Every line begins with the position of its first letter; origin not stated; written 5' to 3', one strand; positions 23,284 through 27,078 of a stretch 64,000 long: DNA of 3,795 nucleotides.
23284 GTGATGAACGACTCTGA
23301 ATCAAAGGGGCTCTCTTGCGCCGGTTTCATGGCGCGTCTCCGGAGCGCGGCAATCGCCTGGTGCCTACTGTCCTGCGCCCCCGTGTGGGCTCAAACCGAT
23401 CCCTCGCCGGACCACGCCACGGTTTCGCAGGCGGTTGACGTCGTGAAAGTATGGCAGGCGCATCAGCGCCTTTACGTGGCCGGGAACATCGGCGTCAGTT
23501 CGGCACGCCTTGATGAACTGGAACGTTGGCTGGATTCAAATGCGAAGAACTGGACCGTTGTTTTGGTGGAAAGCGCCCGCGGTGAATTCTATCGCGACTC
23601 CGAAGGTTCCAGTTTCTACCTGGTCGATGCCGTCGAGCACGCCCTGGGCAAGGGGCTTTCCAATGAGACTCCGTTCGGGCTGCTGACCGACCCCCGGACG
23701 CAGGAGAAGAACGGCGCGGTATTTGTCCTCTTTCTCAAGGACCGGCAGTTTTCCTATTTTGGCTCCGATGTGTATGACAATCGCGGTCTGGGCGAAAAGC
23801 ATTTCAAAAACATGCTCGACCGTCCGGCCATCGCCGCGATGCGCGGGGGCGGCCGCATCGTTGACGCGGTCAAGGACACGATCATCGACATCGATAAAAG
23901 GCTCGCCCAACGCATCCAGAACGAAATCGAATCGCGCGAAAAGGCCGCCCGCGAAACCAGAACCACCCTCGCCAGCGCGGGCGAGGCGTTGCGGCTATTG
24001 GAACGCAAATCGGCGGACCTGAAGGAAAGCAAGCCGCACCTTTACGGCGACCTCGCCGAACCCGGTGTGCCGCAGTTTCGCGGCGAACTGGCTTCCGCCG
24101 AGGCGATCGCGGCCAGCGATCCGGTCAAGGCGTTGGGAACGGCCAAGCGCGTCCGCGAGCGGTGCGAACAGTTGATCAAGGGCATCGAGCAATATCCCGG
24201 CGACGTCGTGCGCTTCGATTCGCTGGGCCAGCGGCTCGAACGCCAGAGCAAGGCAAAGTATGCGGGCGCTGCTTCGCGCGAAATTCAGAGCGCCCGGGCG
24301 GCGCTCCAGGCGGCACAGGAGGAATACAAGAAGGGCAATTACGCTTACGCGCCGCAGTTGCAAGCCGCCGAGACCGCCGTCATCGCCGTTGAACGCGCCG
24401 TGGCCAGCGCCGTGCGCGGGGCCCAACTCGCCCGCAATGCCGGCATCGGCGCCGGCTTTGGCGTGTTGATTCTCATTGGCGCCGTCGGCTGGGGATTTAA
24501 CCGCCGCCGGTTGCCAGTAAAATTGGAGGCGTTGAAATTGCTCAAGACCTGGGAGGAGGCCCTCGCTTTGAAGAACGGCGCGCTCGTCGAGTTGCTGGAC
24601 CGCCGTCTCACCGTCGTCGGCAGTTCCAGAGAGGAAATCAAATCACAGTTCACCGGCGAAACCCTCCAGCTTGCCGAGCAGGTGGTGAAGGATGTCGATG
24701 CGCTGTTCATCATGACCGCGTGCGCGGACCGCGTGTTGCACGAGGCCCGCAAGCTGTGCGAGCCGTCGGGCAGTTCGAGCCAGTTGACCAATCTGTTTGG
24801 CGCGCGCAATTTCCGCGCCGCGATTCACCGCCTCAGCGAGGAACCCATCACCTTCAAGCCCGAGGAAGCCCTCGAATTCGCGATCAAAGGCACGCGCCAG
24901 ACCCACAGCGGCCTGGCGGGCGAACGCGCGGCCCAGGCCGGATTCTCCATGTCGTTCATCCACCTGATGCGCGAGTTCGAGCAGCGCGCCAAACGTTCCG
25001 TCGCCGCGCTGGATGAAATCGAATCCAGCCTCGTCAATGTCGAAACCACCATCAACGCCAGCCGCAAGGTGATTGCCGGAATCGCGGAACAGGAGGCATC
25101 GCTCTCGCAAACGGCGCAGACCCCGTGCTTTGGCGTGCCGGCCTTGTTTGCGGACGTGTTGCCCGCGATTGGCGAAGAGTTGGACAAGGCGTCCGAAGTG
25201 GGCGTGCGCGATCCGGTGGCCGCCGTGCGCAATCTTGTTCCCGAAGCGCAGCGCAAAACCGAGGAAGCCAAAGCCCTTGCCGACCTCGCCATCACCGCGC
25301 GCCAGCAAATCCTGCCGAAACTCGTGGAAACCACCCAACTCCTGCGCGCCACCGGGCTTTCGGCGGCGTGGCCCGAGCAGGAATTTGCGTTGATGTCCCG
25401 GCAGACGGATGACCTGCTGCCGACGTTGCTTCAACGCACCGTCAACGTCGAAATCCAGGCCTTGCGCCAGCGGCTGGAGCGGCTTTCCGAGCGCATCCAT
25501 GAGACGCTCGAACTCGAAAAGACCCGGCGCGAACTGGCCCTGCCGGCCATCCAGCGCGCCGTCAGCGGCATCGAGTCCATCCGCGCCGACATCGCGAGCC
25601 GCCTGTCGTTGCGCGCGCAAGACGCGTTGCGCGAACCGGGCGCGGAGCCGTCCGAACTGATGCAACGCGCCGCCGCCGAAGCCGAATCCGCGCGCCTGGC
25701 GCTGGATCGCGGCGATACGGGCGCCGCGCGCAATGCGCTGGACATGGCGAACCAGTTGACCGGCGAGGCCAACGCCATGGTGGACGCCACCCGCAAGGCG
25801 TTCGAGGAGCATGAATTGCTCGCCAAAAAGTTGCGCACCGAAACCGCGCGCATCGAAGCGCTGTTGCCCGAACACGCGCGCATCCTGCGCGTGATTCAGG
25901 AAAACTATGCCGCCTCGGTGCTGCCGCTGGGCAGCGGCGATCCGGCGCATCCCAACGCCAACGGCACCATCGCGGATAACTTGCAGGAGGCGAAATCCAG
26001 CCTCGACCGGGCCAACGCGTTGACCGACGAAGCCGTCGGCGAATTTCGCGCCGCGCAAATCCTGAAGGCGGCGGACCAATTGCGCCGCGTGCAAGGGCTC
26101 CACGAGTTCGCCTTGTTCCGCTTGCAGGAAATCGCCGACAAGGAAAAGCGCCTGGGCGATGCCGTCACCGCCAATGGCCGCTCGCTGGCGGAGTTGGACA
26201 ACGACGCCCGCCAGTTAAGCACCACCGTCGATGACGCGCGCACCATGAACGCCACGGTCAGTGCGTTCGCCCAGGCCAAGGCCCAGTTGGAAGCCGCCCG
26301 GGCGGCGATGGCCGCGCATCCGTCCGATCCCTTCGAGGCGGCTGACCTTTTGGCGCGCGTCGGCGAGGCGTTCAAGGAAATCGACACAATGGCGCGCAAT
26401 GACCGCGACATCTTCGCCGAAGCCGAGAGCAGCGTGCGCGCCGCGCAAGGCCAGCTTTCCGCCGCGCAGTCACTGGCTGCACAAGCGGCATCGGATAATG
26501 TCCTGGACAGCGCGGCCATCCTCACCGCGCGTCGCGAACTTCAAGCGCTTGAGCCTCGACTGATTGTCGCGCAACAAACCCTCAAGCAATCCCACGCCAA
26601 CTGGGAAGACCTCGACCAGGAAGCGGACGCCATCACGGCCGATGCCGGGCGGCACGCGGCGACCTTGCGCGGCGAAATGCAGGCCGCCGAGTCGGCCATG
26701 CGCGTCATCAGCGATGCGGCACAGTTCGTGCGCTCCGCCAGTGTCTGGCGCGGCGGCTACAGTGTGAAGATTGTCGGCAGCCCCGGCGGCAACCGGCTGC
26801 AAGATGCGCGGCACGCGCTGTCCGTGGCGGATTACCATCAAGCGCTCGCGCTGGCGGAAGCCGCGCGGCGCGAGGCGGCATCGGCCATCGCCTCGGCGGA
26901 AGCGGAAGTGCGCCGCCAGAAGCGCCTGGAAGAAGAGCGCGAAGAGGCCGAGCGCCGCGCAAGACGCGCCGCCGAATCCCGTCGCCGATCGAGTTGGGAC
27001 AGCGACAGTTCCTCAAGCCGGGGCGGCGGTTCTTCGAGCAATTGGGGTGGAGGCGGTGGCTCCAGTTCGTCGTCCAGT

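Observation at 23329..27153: Giant (~1270 aa) TPM-domain protein with a huge cytoplasmic helical region and an aromatic-spaced Gly/Ser tail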

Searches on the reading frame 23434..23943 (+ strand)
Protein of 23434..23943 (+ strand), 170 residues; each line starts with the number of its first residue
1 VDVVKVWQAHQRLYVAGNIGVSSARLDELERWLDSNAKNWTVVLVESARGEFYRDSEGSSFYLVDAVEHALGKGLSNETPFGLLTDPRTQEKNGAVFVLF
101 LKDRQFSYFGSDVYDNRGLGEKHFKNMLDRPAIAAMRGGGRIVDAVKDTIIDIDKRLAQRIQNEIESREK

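Call 35: search_solved_structures(query=A4, max_evalue=10, show_alignments=3)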
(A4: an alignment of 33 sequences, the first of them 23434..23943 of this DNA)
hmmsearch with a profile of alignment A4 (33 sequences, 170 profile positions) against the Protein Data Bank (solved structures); distinct sequences matched with E-value up to 10: 3.
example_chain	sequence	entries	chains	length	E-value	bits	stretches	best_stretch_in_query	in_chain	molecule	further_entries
8pin_A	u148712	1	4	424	1.5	11.7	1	126-158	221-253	D-3-phosphoglycerate dehydrogenase 2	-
8pio_F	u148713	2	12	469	1.7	11.5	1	126-158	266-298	phosphoglycerate dehydrogenase | D-3-phosphoglycerate dehydrogenase 2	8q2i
8pir_F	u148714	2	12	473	1.7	11.5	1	126-158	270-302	phosphoglycerate dehydrogenase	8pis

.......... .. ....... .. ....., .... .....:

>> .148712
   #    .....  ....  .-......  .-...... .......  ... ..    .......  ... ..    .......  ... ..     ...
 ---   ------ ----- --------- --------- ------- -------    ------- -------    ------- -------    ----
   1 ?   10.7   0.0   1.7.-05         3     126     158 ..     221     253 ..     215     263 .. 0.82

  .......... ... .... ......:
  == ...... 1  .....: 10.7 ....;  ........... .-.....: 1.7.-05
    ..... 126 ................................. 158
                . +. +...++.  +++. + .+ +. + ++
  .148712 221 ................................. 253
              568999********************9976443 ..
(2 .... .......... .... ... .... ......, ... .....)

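Call 42: search_protein_representatives(alignment_id=A4)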
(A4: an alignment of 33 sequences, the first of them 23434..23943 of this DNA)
Query: 33 sequences, 170 profile positions. Proteins with E-value up to 0.001 (for the whole library): 346; up to 1e-10: 308; up to 1e-30: 225. The best 150 are listed.
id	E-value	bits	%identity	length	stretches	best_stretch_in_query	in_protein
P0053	3.7e-79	280.6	-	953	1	1-169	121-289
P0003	2.0e-78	278.2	-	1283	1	1-169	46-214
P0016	2.0e-77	275.0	-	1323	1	1-169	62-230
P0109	4.3e-76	270.6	-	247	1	2-169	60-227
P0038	4.5e-76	270.5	-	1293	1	2-169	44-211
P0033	1.4e-75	269.0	-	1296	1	2-169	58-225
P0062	3.8e-75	267.5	-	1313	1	1-169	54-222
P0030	4.0e-75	267.4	-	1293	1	1-169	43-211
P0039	4.3e-75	267.3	-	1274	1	1-169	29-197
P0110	5.7e-75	266.9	-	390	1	1-169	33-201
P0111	1.1e-74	266.1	-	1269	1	1-169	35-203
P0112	1.1e-74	266.0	-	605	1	1-170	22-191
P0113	1.9e-74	265.3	-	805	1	1-168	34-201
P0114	2.2e-74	265.0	-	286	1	1-159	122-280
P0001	2.2e-74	265.0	-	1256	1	2-169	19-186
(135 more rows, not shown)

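Call 65: search_protein_families(library=pfam, alignment_id=A4, max_evalue=10)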
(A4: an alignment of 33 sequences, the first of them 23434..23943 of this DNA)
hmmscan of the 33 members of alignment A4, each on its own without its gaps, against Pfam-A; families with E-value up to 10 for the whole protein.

A. member 1, window:23434-23943:+ (170 aa): 1 family
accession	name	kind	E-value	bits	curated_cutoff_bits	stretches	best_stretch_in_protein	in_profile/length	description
PF16826.10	DUF5076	-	0.2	12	25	1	1-49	15-51/84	Domain of unknown function (DUF5076)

B. families by the number of members that match (of 33 scanned): 9 families
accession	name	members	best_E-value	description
PF00972.25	Flavi_NS5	2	0.017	Flavivirus RNA-directed RNA polymerase, fingers and palm domains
PF07533.21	BRK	1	0.0055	BRK domain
PF20953.2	Caud_bapl16_3rd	1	0.062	Phage tail base-plate attachment protein C-terminal insertion domain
PF19868.4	DUF6341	1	0.12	Family of unknown function (DUF6341)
PF04536.20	TPM_phosphatase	1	0.15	TPM domain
PF19740.4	DUF6229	1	0.16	Family of unknown function (DUF6229)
PF01017.26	STAT_alpha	1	0.18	STAT transcription factor, coiled-coil domain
PF16826.10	DUF5076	1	0.2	Domain of unknown function (DUF5076)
PF06471.18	CoV_ExoN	1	0.26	Coronavirus proofreading exoribonuclease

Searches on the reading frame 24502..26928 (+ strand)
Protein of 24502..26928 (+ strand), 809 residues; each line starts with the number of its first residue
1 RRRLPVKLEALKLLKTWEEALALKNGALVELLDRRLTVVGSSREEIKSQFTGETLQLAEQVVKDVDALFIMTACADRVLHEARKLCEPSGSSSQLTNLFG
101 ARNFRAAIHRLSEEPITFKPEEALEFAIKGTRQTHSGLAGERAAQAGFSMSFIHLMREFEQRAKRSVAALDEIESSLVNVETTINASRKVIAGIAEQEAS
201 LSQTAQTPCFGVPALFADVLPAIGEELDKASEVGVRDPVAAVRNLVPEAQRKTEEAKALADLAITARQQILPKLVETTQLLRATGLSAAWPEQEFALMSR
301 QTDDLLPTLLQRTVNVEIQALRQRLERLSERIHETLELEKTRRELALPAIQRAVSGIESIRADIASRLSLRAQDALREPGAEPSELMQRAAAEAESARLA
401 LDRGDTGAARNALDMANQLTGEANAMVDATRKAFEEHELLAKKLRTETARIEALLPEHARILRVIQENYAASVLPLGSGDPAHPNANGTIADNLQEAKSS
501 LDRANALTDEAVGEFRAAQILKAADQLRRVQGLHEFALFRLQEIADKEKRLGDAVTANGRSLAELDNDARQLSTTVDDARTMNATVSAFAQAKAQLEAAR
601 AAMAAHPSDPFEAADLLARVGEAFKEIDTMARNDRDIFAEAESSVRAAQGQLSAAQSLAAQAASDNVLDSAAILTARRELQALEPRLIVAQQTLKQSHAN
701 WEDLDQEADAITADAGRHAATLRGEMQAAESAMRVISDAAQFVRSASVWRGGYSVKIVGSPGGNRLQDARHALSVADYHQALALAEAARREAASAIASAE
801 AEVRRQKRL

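Call 27: predict_structure(alignment_id=A3)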
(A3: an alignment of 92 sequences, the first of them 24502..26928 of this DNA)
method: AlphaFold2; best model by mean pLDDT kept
length: 809 residues; sequences in the alignment: 92
mean_pLDDT: 90.2   pTM: 0.59
mean pLDDT of the five models: 90.2, 90.1, 88.7, 88.4, 88.0
residues with pLDDT >= 90: 590; 70-90: 186; 50-70: 16; < 50: 17
segments of 3 or more residues with pLDDT < 50: 123-138
pLDDT, mean of each block of 10 residues (from residue 1): 85 89 87 88 85 92 88 87 87 80 89 79 47 44 65 87 92 92 93 92 74 93 94 93 93 96 92 91 91 94 95 96 94 95 95 93 93 84 92 96 95 97 93 94 96 95 94 87 79 93 96 93 95 95 94 95 95 94 96 95 93 95 96 95 95 94 90 93 94 94 95 95 93 91 89 87 93 92 93 90 85
secondary structure, 60 per line:
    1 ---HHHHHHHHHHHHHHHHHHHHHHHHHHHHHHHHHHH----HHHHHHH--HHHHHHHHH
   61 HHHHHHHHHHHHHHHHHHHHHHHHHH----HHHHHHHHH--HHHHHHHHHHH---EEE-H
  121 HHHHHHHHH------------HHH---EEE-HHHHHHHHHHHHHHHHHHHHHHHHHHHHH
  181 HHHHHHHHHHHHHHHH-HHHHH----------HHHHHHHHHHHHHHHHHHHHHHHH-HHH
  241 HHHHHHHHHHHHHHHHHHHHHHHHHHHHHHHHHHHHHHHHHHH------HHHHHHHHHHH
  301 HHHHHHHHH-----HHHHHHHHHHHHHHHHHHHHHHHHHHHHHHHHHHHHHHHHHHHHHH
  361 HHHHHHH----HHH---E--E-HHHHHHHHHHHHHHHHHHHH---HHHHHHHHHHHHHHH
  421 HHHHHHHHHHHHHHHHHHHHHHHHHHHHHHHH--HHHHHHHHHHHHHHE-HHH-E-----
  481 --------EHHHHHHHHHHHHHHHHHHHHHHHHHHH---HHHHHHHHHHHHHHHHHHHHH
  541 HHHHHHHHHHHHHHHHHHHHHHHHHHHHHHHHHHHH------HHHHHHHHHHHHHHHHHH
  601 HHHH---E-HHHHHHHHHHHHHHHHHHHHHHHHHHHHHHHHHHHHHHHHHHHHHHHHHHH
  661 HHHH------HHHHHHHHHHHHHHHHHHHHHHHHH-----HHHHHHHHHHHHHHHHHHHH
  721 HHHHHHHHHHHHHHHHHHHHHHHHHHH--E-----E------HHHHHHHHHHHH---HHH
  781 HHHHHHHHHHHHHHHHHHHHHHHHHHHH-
elements in order (helices of 4 or more, strands of 3 or more residues): H4-38 H43-49 H52-86 H91-99 H102-112 E116-118 H120-129 E148-150 H152-196 H198-202 H213-236 H238-283 H290-309 H315-367 H383-402 H406-452 H455-468 H490-516 H520-576 H583-604 H610-664 H671-695 H701-747 H763-774 H778-808

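Call 31: fold_search(model_id=the predicted structure, library=pdb)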
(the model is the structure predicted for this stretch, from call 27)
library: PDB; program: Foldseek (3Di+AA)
matches with E <= 10: 90; with E <= 0.001: 0
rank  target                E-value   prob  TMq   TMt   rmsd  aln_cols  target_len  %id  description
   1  7uni_C                8.9e-02  0.93  0.10  0.30  25.1       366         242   16  De novo designed chlorophyll dimer protein with Zn pheophorbide a methyl ester, SP2-ZnPPaM (released 2023-04-19)
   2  7unh_A                9.2e-02  0.90  0.10  0.29  25.1       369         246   15  De novo designed chlorophyll dimer protein in apo state, SP2 (released 2023-04-19)
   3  7uni_D                1.0e-01  0.84  0.10  0.28  25.3       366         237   15  De novo designed chlorophyll dimer protein with Zn pheophorbide a methyl ester, SP2-ZnPPaM (released 2023-04-19)
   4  7uni_A                1.1e-01  0.87  0.11  0.29  25.0       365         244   15  De novo designed chlorophyll dimer protein with Zn pheophorbide a methyl ester, SP2-ZnPPaM (released 2023-04-19)
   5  7unh_B                2.1e-01  0.80  0.10  0.29  25.5       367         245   14  De novo designed chlorophyll dimer protein in apo state, SP2 (released 2023-04-19)
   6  7uni_B                2.1e-01  0.80  0.09  0.28  24.3       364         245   14  De novo designed chlorophyll dimer protein with Zn pheophorbide a methyl ester, SP2-ZnPPaM (released 2023-04-19)
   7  7zly                  2.9e-01  0.20  0.10  0.17  40.8       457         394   10  Crystal structure of human GPCR Niacin receptor (HCA2) expressed from Spodoptera frugiperda (released 2023-04-12)
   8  9qn7_A                1.0e+00  0.23  0.12  0.25  27.6       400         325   14  Structure of talin in complex with a peptide fragment (released 2025-10-08)
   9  6bfi_A                1.0e+00  0.05  0.09  0.09  48.3       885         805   12  Vinculin homolog in a sponge (phylum Porifera) reveals vertebrate-like cell adhesions involved in early multicellular  (released 2018-06-13)
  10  7udl_A                1.2e+00  0.16  0.08  0.20  27.1       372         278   14  Crystal structure of designed helical repeat protein RPB_PLP1_R6 bound to PLPx6 peptide (released 2023-03-22)
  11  4ib4                  1.2e+00  0.08  0.08  0.14  33.0       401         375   13  Crystal structure of the chimeric protein of 5-HT2B-BRIL in complex with ergotamine (released 2013-03-13)
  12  8tlp_A                1.3e+00  0.54  0.13  0.35  13.2       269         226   17  Computationally designed tunable C2 symmetric tandem repeat homodimer, D_3_633_8x without peptide (released 2024-12-11)
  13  9gm7_A                1.4e+00  0.02  0.07  0.04  90.1       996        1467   14  MukBEF in a nucleotide-bound state with open neck gate (monomer) (released 2025-03-26)
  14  8vdp                  1.5e+00  0.05  0.10  0.05  42.0      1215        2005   10  Cryogenic electron microscopy model of full-length talin without FABD (released 2024-10-02)
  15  9isi                  1.5e+00  0.10  0.11  0.20  35.9       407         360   12  Structure of human C3aR in apo state (released 2025-04-23)
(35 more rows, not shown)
